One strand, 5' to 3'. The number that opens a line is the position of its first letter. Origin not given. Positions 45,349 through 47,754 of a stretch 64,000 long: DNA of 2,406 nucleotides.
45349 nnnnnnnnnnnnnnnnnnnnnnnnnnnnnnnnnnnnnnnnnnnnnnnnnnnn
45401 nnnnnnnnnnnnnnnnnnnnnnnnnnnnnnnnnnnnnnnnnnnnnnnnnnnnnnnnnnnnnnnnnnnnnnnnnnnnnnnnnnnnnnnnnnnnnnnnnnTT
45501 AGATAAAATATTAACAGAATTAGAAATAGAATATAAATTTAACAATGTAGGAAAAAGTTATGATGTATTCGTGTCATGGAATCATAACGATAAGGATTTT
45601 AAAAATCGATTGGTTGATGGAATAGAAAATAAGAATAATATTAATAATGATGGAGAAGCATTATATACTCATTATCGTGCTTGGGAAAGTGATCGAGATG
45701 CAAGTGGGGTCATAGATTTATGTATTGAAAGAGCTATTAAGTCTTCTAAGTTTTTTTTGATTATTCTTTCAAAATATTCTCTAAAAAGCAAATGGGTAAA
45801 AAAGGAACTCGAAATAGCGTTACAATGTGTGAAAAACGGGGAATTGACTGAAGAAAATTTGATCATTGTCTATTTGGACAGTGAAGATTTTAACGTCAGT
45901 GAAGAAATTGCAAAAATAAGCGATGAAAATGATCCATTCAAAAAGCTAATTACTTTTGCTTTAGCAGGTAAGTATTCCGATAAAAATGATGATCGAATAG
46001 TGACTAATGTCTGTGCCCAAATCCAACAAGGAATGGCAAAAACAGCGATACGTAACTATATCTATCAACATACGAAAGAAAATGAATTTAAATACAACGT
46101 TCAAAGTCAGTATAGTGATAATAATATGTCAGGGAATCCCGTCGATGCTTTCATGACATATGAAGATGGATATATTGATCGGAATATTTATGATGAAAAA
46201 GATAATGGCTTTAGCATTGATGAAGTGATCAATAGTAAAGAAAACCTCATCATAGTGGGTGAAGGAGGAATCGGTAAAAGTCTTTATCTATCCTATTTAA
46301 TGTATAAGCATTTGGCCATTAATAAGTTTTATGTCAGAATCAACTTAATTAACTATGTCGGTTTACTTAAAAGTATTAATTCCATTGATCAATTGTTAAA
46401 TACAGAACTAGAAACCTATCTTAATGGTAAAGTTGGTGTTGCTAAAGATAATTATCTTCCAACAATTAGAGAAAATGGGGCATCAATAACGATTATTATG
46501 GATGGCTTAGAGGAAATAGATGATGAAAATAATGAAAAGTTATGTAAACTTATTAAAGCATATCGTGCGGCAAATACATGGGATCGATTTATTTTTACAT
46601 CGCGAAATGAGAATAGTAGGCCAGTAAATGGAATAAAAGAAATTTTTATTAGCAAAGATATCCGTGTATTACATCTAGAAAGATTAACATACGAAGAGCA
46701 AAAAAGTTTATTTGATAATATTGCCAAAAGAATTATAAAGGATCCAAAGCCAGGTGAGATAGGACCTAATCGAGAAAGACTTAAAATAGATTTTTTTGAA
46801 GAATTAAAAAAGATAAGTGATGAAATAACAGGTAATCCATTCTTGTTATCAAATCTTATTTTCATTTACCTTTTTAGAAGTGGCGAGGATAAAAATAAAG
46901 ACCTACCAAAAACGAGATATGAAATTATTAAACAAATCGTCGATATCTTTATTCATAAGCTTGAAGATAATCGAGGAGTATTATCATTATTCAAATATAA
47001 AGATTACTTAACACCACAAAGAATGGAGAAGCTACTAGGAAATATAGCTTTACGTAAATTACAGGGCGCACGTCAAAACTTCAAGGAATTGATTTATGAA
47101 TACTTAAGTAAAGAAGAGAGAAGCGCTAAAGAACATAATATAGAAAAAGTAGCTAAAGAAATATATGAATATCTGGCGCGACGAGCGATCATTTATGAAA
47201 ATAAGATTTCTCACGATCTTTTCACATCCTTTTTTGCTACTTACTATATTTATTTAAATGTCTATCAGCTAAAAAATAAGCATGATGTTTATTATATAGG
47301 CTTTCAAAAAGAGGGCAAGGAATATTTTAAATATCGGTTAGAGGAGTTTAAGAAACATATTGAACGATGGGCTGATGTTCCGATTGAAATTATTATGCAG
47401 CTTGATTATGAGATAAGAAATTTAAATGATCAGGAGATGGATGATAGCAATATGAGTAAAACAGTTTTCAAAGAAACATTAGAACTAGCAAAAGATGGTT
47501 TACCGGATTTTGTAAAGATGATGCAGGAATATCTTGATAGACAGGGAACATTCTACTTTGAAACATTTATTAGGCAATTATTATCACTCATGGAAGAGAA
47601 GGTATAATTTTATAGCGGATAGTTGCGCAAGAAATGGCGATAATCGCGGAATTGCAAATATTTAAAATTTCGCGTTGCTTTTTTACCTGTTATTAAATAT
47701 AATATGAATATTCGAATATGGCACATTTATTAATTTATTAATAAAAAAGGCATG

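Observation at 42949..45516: Nucleotide-level homogenised 108-bp tandem repeats with duplicated multi-repeat blocks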

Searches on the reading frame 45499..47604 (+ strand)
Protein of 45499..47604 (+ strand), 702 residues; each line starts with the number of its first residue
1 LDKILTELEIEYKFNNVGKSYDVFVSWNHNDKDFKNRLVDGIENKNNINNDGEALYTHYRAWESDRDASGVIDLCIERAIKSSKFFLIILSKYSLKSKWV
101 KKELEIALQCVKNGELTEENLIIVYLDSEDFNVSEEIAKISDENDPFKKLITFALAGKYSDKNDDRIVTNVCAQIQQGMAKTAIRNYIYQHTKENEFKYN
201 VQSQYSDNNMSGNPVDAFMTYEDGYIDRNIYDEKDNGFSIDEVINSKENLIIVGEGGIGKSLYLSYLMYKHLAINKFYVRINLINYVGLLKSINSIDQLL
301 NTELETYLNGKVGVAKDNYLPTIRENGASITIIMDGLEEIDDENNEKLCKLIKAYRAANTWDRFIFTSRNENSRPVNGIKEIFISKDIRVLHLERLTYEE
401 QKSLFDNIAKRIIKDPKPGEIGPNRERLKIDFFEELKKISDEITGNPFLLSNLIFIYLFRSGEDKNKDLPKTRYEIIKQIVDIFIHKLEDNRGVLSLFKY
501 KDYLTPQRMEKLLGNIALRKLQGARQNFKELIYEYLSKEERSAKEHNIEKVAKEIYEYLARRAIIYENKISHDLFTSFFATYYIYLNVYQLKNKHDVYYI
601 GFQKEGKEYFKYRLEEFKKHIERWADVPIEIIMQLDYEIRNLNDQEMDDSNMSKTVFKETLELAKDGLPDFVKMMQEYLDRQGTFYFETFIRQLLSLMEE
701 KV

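Call 13: search_protein_families(library=padloc, proteins=[window:45499-47604:+], max_evalue=0.01)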
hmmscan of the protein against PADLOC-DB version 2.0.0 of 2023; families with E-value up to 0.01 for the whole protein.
window:45499-47604:+ (702 aa): 4 families
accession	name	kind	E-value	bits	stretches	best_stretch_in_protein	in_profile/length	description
PDLC05062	PDC-S66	-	2.2e-05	22.1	1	16-109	144-228/282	-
PDLC00436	ThsB1|ThsB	-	0.0001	19.8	1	18-107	33-116/183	TIR-like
PDLC04140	mad8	-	0.0015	16.1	1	232-326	12-96/314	mads_8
PDLC00419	ThsB1|ThsB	-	0.0044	14.8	1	18-107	25-108/165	TIR-like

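Call 17: find_related_loci(query=window:45499-47604:+, collection=genome_contigs, flank=10000)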
Query window:45499-47604:+ (702 aa) in genome_contigs; peptide patterns used: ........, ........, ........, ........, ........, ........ (x = any residue, [..] = any of these).
186 stretches matched a pattern, but none encodes a relative of the query by tblastn (E <= 1e-3).

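Call 18: find_homologous_proteins(query=window:45499-47604:+)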
Query window:45499-47604:+ (702 aa): 17 proteins with E <= 0.001 among 8000 candidates.
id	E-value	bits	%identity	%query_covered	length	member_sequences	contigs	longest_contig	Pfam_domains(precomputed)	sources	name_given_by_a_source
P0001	4.1e-149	516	41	98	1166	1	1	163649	PF01582.26,PF13676.12,PF08238.19,PF08937.17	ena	-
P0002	2.1e-147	511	41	98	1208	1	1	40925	PF01582.26,PF13432.13,PF13676.12,PF08238.19,PF08937.17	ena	-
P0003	2.8e-147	510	41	98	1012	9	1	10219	PF01582.26,PF13676.12,PF08238.19,PF08937.17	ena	-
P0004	6.4e-145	503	41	98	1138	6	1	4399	PF01582.26,PF13432.13,PF13676.12,PF08238.19,PF08937.17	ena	-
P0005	1.3e-144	502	40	98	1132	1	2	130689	PF01582.26,PF23310.2,PF18433.7,PF13432.13,PF13676.12,PF08238.19,PF08937.17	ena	-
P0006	1.5e-142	495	40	98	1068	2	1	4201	PF01582.26,PF13676.12,PF08238.19,PF08937.17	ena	-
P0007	4.9e-141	490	40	98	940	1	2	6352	PF01582.26,PF13676.12,PF08238.19,PF08937.17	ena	-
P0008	5.5e-141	490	40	98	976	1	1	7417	PF01582.26,PF13676.12,PF08238.19,PF08937.17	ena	-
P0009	3.2e-140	487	41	97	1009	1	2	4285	PF01582.26,PF13676.12,PF08238.19,PF08937.17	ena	-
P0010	9.8e-116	406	36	99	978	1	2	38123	PF24883.3,PF00515.35,PF13676.12,PF08238.19,PF07719.24,PF08937.17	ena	-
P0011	1.0e-115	406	36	98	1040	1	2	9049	PF01582.26,PF24883.3,PF13401.13,PF13676.12,PF08238.19,PF08937.17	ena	-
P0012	3.2e-104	368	34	98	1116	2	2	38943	PF05729.19,PF08238.19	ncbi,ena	-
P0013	6.0e-69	252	34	76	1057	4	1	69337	PF05729.19,PF23310.2,PF13676.12,PF08238.19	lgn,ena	-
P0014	2.8e-61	226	31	97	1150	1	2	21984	PF05729.19,PF00004.36,PF13401.13,PF13676.12,PF08238.19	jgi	-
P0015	5.8e-60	222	30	96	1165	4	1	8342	PF01582.26,PF13676.12,PF08238.19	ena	-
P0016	3.1e-56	210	30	97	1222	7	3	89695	PF13173.13,PF13414.13,PF24883.3,PF05729.19,PF23310.2,PF13432.13,PF13676.12,PF08238.19,PF01637.25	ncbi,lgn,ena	-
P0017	6.7e-53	199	30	97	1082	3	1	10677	PF01582.26,PF24883.3,PF13676.12,PF08238.19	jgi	-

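Call 22: find_encoding_contigs(protein=P0008, flank=10000, max_places=4)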
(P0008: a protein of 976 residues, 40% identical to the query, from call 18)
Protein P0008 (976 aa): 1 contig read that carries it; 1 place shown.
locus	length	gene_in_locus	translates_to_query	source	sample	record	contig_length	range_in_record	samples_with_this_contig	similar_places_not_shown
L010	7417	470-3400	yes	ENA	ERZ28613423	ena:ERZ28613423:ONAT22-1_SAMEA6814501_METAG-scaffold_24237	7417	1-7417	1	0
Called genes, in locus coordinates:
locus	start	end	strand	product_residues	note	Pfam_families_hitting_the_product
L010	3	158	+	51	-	?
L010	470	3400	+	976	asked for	PF08238:Sel1, PF01582:TIR, PF08937:ThsB_TIR, PF13676:TIR_2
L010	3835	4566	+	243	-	-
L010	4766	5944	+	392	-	-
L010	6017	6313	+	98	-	-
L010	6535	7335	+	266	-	PF02592:Vut_1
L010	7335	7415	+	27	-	?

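Call 23: find_encoding_contigs(protein=P0007, flank=10000, max_places=4)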
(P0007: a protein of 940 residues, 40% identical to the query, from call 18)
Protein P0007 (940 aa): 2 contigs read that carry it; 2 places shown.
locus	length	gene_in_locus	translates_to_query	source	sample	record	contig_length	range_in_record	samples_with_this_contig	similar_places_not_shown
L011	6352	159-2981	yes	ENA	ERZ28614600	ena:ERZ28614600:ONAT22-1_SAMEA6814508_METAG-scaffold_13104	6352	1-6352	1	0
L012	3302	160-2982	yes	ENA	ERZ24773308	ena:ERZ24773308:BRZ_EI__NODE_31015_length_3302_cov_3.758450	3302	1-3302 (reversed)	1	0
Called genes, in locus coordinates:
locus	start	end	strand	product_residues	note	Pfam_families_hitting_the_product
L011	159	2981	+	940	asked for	PF08238:Sel1, PF01582:TIR, PF08937:ThsB_TIR, PF13676:TIR_2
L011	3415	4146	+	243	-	-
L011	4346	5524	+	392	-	-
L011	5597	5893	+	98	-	-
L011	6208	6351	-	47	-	?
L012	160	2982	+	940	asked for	PF08238:Sel1, PF01582:TIR, PF08937:ThsB_TIR, PF13676:TIR_2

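Call 32: find_encoding_contigs(protein=P0001, flank=10000, max_places=2)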
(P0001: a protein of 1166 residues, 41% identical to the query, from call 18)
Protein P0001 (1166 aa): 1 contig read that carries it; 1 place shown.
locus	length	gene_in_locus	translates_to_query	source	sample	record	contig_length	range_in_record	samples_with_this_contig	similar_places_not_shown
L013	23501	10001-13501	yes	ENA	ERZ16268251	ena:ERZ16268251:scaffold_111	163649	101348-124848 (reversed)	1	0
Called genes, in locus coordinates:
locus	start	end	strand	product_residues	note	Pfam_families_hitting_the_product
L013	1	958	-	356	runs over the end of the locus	PF00266:Aminotran_5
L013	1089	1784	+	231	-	PF00483:NTP_transferase, PF12804:NTP_transf_3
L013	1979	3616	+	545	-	PF00753:Lactamase_B, PF23023:Anti-Pycsar_Apyc1 (faint), PF12706:Lactamase_B_2, PF22505:RNase_J_b_CASP, PF07521:RMMBL, PF17770:RNase_J_C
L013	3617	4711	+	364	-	PF06925:MGDG_synth (weak)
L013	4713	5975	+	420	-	PF19238:Radical_SAM_2, PF04055:Radical_SAM (faint), PF04459:DUF512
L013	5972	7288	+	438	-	PF00009:GTP_EFTU, PF01926:MMR_HSR1, PF02421:FeoB_N, PF04548:AIG1 (weak), PF00009:GTP_EFTU, PF01926:MMR_HSR1, PF02421:FeoB_N, PF14714:KH_dom-like, +6 more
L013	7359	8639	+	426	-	PF12897:Asp_aminotransf, PF00155:Aminotran_1_2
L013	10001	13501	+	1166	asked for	PF08238:Sel1, PF01582:TIR (weak), PF08937:ThsB_TIR, PF13676:TIR_2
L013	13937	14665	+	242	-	-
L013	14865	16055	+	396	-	-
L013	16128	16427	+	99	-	-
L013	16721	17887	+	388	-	PF01041:DegT_DnrJ_EryC1, PF00155:Aminotran_1_2 (weak), PF01212:Beta_elim_lyase (weak)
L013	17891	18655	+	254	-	PF02397:Bac_transf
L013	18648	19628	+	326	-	PF21360:PylC-like_N, PF02655:ATP-grasp_3, PF13535:ATP-grasp_4 (faint), PF15632:ATPgrasp_Ter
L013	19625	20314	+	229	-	PF00702:Hydrolase, PF13419:HAD_2, PF13242:Hydrolase_like (weak)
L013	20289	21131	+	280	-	PF04991:LicD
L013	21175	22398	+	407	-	PF13439:Glyco_transf_4, PF00534:Glycos_transf_1, PF13692:Glyco_trans_1_4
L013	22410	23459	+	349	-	PF04321:RmlD_sub_bind (weak), PF05368:NmrA, PF01073:3Beta_HSD, PF01370:Epimerase, PF02719:Polysacc_synt_2, PF13460:NAD_binding_10, PF16363:GDP_Man_Dehyd, PF08485:Polysacc_syn_2C, +1 more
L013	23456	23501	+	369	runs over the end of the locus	PF01073:3Beta_HSD (faint), PF01370:Epimerase, PF02719:Polysacc_synt_2 (faint), PF04321:RmlD_sub_bind (faint), PF07993:NAD_binding_4 (faint), PF16363:GDP_Man_Dehyd (faint), PF14667:Polysacc_synt_C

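Call 33: find_encoding_contigs(protein=P0005, flank=10000, max_places=2)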
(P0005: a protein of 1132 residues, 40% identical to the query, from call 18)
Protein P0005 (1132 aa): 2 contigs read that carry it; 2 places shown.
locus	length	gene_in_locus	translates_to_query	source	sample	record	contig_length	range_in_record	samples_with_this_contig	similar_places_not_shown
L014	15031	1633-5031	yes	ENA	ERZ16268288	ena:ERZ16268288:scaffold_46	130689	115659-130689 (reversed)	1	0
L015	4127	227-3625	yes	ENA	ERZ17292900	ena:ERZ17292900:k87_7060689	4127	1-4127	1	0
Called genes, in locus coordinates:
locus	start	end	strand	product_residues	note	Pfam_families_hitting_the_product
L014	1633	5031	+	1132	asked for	PF13432:TPR_16 (faint), PF08238:Sel1, PF18433:DUF5610 (faint), PF23310:TPR_27 (faint), PF08238:Sel1, PF01582:TIR (weak), PF08937:ThsB_TIR, PF13676:TIR_2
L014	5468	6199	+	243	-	-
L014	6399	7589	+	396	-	-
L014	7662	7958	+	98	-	-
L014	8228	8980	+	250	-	PF02592:Vut_1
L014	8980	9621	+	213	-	PF00106:adh_short, PF13561:adh_short_C2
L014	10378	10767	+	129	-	PF25213:HVO_A0261_N (weak)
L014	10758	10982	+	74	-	PF04023:FeoA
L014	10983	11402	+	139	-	PF04023:FeoA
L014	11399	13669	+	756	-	PF00009:GTP_EFTU (weak), PF01926:MMR_HSR1, PF02421:FeoB_N, PF17910:FeoB_Cyto, PF07670:Gate, PF07664:FeoB_C, PF07670:Gate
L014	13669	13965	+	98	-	-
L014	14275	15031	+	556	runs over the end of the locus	-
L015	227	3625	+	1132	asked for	PF13432:TPR_16 (faint), PF08238:Sel1, PF18433:DUF5610 (faint), PF23310:TPR_27 (faint), PF08238:Sel1, PF01582:TIR (weak), PF08937:ThsB_TIR, PF13676:TIR_2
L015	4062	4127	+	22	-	?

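Call 34: find_encoding_contigs(protein=P0002, flank=10000, max_places=2)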
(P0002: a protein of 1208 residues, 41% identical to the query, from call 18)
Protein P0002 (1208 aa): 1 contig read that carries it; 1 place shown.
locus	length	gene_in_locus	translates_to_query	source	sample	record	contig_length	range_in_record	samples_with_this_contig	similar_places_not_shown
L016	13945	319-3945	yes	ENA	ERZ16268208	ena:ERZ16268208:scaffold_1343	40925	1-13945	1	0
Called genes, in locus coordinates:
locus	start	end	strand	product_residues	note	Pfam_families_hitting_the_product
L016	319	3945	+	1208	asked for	PF13432:TPR_16 (faint), PF08238:Sel1, PF01582:TIR (weak), PF08937:ThsB_TIR, PF13676:TIR_2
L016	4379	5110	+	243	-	-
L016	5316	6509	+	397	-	-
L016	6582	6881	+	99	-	-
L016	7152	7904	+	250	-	PF02592:Vut_1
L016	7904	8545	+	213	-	PF00106:adh_short, PF01370:Epimerase (faint), PF13561:adh_short_C2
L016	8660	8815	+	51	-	-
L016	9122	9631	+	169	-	PF01325:Fe_dep_repress (weak)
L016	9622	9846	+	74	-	PF04023:FeoA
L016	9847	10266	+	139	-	PF04023:FeoA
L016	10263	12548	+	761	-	-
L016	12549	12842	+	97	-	-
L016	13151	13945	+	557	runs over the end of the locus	-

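Call 41: find_related_loci(query=window:45499-47604:+, collection=metagenome_contigs, flank=6000)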
Query window:45499-47604:+ (702 aa) in metagenome_contigs; peptide patterns used: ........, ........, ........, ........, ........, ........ (x = any residue, [..] = any of these).
342 stretches matched a pattern, but none encodes a relative of the query by tblastn (E <= 1e-3).

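Call 50: search_solved_structures(query=A1, max_evalue=1)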
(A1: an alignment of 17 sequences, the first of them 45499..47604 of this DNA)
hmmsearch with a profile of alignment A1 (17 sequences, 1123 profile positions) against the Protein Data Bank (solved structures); distinct sequences matched with E-value up to 1: 147 (the best 60 are shown).
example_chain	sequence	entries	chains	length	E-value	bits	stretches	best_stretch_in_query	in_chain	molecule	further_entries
6ok3_A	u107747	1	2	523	1.7e-201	675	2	48-435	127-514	Sel1 repeat protein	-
4bwr_A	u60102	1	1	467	1.3e-103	350.9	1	5-429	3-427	PROTEIN CORRESPONDING TO LOCUS C5321 FROM CFT073 E.COLI STRAIN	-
8sxq_A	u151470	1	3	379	1e-82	281.7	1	109-437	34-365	SEL-1 repeat protein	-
8kes_D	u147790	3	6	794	2.4e-77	263.9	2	9-353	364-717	Protein sel-1 homolog 1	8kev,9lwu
8ket_C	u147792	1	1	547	6.6e-77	262.4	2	9-352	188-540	Protein sel-1 homolog 1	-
9uav_C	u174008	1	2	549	7.1e-77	262.3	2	9-352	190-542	Protein sel-1 homolog 1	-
9og0_C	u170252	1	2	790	1e-76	261.8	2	9-353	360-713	Protein sel-1 homolog 1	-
6deh_A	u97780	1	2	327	4.9e-69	236.3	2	55-240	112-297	TPR repeat protein, protein-protein interaction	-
6onw_A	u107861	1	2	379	1.6e-60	208.1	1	7-308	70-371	Sel1 repeat protein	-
6ork_A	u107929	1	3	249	3.2e-55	190.6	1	38-266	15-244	Sel1 repeat protein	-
6ur7_A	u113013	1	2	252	1.1e-52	182.2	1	36-267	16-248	Sel1 repeat family protein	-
1ouv_A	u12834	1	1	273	6.5e-48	166.4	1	16-272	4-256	conserved hypothetical secreted protein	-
9fqr_Il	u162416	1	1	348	1.6e-46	161.8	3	8-191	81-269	LRP2-binding protein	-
5b26_A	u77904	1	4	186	3.3e-39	137.6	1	220-395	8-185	Protein sel-1 homolog 1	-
8d9x_A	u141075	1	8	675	4.3e-30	107.4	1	252-423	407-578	Maltodextrin-binding protein,DAP3-binding cell death enhancer 1 short form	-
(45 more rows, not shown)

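Call 54: list_cluster_members(proteins=[P0012, P0016, P0013])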
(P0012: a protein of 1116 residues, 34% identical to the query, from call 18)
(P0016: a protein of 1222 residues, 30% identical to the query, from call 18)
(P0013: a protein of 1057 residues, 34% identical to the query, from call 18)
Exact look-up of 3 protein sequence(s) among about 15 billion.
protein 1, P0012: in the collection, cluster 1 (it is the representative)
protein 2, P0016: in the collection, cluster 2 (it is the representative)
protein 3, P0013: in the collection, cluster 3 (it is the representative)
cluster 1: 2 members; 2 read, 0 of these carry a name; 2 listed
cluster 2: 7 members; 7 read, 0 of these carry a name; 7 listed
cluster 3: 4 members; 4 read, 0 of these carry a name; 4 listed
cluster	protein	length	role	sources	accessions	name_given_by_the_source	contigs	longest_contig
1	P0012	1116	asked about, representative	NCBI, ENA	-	-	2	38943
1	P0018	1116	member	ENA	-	-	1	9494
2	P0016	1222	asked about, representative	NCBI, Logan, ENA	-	-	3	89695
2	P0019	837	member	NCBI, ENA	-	-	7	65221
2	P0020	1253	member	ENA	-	-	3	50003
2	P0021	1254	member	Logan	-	-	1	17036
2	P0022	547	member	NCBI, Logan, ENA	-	-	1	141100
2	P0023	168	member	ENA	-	-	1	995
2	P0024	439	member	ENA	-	-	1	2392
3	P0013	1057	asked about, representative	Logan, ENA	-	-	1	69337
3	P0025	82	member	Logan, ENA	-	-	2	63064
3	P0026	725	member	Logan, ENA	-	-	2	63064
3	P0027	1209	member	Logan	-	-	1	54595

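Call 61: predict_structure(alignment_id=A1)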
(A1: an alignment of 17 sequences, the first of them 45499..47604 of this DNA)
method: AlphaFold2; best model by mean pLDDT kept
length: 702 residues; sequences in the alignment: 17
mean_pLDDT: 75.9   pTM: 0.60
mean pLDDT of the five models: 75.9, 73.2, 72.1, 71.2, 68.8
residues with pLDDT >= 90: 107; 70-90: 400; 50-70: 117; < 50: 78
segments of 3 or more residues with pLDDT < 50: 12-20, 47-58, 66-69, 195-218, 310-315, 417-421, 464-467, 487-495
pLDDT, mean of each block of 10 residues (from residue 1): 52 45 82 85 60 45 53 72 82 88 89 77 85 88 87 66 76 79 80 52 35 41 75 90 89 73 82 75 81 89 74 57 78 85 88 91 88 86 82 87 84 54 70 74 68 70 53 74 56 52 81 89 82 85 69 81 63 79 92 88 93 85 78 91 82 93 85 86 82 87 58
secondary structure, 60 per line:
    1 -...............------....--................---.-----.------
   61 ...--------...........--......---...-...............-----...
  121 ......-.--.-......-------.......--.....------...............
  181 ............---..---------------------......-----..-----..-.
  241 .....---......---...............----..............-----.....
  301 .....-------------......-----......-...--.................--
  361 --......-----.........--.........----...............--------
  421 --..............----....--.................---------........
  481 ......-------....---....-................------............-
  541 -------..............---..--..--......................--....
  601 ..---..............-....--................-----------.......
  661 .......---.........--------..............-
elements in order (helices of 4 or more, strands of 3 or more residues): H2-16 E23-26 H29-44 E61-63 H72-82 E85-90 H98-112 E121-126 H133-138 H146-152 E155-159 H166-192 H221-224 H240-245 E249-254 H258-272 E277-282 H283-290 H296-305 H319-324 E330-335 H342-358 E363-368 H374-382 E388-393 H398-412 H423-436 H441-444 H447-463 H473-486 H494-497 H501-504 H506-521 H528-539 H548-561 H573-588 E589-594 E597-602 H606-619 H621-624 H627-642 H654-667 H671-679 H688-701

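Call 63: fold_search(model_id=the predicted structure, library=pdb)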
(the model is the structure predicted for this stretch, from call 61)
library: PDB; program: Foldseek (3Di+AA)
matches with E <= 10: 1405; with E <= 0.001: 89
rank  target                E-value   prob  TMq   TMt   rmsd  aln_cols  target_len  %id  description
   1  7dfv_B                3.0e-08  1.00  0.27  0.34  13.8       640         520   14  Cryo-EM structure of plant NLR RPP1 tetramer core part (released 2020-12-16)
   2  7crc_B                3.1e-08  1.00  0.28  0.20  14.2       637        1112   13  Cryo-EM structure of plant NLR RPP1 tetramer in complex with ATR1 (released 2020-12-16)
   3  7dfv_A                2.4e-07  1.00  0.26  0.33  14.6       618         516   13  Cryo-EM structure of plant NLR RPP1 tetramer core part (released 2020-12-16)
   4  5irn                  6.4e-07  1.00  0.32  0.30   9.8       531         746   12  Crystal structure of rabbit NOD2 in an ADP-bound state (Crystal form1) (released 2016-06-29)
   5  8dgf_B                1.0e-06  1.00  0.21  0.11  25.2       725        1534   13  Avs4 bound to phage PhiV-1 portal (released 2022-08-03)
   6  5irl                  1.1e-06  1.00  0.32  0.30  10.3       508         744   12  Crystal structure of rabbit NOD2 SER mutant in an ADP-bound state (released 2016-06-29)
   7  9jap_A                2.6e-06  1.00  0.23  0.20  20.4       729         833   12  Helical structure of EfAvs5(SIR2-STAND) (released 2025-03-19)
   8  2qby_A                5.2e-06  1.00  0.25  0.39   8.8       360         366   14  Crystal structure of a heterodimer of Cdc6/Orc1 initiators bound to origin DNA (from S. solfataricus) (released 2007-09-11)
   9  2qby_B                2.0e-05  1.00  0.27  0.44  12.8       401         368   14  Crystal structure of a heterodimer of Cdc6/Orc1 initiators bound to origin DNA (from S. solfataricus) (released 2007-09-11)
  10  7tji_D                4.0e-05  1.00  0.21  0.31  14.3       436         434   14  S. cerevisiae ORC bound to 84 bp ARS1 DNA and Cdc6 (state 2) with flexible Orc6 N-terminal domain (released 2022-10-05)
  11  7st9_B                4.4e-05  1.00  0.20  0.41  13.8       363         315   13  Open state of Rad24-RFC:9-1-1 bound to a 5' ss/dsDNA junction (released 2022-03-23)
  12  1fnn_A                5.1e-05  1.00  0.23  0.37  16.1       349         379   13  CRYSTAL STRUCTURE OF CDC6P FROM PYROBACULUM AEROPHILUM (released 2000-10-04)
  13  8fs5_B                5.3e-05  1.00  0.20  0.38  14.0       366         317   13  Structure of S. cerevisiae Rad24-RFC loading the 9-1-1 clamp onto a 10-nt gapped DNA in step 3 (open 9-1-1 and stably  (released 2023-06-14)
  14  7tjj_D                8.9e-05  1.00  0.21  0.30  17.2       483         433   13  S. cerevisiae ORC bound to 84 bp ARS1 DNA and Cdc6 (state 1) with docked Orc6 N-terminal domain (released 2022-10-05)
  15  7jpq_D                9.3e-05  1.00  0.20  0.32  12.5       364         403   14  ORC-O2-5: Human Origin Recognition Complex (ORC) with subunits 2,3,4,5 (released 2020-09-02)
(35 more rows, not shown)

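Call 68: search_protein_families(library=pfam, proteins=[L013:13937-14662:+, L013:14865-16052:+, L013:16128-16424:+], max_evalue=0.01)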
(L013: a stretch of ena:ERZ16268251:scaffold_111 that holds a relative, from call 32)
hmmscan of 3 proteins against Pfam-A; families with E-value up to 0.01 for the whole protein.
L013:13937-14662:+ (242 aa): 0 families

L013:14865-16052:+ (396 aa): 0 families

L013:16128-16424:+ (99 aa): 0 families
